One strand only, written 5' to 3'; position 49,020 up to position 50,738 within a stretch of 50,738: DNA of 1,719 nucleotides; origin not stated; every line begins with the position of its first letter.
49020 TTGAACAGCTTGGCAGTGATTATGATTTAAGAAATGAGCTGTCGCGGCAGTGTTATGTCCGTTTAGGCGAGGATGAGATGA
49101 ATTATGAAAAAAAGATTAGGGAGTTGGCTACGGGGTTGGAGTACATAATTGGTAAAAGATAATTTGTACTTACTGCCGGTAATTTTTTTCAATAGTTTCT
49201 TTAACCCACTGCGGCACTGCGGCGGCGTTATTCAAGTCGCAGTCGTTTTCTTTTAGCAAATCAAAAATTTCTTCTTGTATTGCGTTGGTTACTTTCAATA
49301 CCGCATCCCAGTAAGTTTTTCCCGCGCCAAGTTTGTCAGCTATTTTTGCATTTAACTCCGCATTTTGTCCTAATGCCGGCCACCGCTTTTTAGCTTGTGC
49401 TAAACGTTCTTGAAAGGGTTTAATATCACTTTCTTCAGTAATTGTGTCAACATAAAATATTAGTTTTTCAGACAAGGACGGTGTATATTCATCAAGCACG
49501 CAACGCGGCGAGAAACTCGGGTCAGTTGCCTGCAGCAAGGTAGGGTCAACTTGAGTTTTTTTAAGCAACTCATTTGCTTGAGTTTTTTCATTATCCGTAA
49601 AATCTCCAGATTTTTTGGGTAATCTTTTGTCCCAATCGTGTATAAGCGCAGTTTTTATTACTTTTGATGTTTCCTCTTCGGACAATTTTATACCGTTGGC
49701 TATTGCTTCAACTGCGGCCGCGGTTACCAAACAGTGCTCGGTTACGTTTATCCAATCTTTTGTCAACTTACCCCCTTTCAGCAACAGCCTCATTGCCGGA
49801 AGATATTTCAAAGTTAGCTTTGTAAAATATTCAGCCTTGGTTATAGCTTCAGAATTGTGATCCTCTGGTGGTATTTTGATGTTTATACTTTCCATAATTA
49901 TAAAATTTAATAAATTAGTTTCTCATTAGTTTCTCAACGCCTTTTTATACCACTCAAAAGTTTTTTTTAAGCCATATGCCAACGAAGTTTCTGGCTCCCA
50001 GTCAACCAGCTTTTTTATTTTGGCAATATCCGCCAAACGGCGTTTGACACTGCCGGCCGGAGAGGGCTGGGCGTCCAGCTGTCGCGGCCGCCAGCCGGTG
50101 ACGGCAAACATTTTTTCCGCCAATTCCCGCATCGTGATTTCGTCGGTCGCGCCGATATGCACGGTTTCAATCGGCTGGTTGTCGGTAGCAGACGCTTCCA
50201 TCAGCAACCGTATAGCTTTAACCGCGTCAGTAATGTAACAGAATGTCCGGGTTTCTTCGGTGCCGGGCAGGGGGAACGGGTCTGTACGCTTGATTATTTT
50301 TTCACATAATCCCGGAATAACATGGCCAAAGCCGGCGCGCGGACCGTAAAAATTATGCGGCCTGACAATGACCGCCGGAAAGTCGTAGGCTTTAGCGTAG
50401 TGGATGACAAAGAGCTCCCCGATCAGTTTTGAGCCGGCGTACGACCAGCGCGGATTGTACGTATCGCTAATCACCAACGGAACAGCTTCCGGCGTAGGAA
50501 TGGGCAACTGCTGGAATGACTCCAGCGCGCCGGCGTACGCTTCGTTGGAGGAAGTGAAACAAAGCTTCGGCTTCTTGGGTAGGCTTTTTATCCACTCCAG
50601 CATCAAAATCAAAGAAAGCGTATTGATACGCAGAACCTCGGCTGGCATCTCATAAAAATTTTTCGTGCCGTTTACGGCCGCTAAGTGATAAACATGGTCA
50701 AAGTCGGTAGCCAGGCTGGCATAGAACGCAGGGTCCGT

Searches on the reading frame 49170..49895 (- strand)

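Call 36: search_protein_families(library=pfam, proteins=[window:49170-49895:-], max_evalue=1)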
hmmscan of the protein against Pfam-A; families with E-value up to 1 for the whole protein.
window:49170-49895:- (241 aa): 1 family
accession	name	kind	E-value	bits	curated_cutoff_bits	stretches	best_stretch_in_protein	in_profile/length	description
PF01966.28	HD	-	0.022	15.5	22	1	52-100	2-48/116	HD domain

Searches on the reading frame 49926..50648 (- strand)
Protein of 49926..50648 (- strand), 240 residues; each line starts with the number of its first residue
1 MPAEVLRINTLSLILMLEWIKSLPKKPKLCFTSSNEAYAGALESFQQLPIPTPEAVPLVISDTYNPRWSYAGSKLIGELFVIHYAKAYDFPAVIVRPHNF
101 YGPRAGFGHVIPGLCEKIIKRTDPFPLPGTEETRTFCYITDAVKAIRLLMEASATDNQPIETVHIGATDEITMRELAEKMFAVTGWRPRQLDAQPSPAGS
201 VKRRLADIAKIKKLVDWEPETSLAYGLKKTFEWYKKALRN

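Call 36: search_protein_families(library=pfam, proteins=[window:49926-50648:-], max_evalue=1)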
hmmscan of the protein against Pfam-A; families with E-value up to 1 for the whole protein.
window:49926-50648:- (240 aa): 4 families
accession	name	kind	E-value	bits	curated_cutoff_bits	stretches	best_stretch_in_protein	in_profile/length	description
PF16363.11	GDP_Man_Dehyd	-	1.4e-22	81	27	1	2-230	95-332/332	GDP-mannose 4,6 dehydratase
PF01370.27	Epimerase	-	8.7e-22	78.1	20.9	1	2-158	84-233/240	NAD dependent epimerase/dehydratase family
PF07993.18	NAD_binding_4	-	1.4e-05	24.8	20.1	1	4-109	107-210/258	Male sterility protein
PF04321.23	RmlD_sub_bind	-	0.012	15.2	27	1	60-195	115-242/287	RmlD substrate binding domain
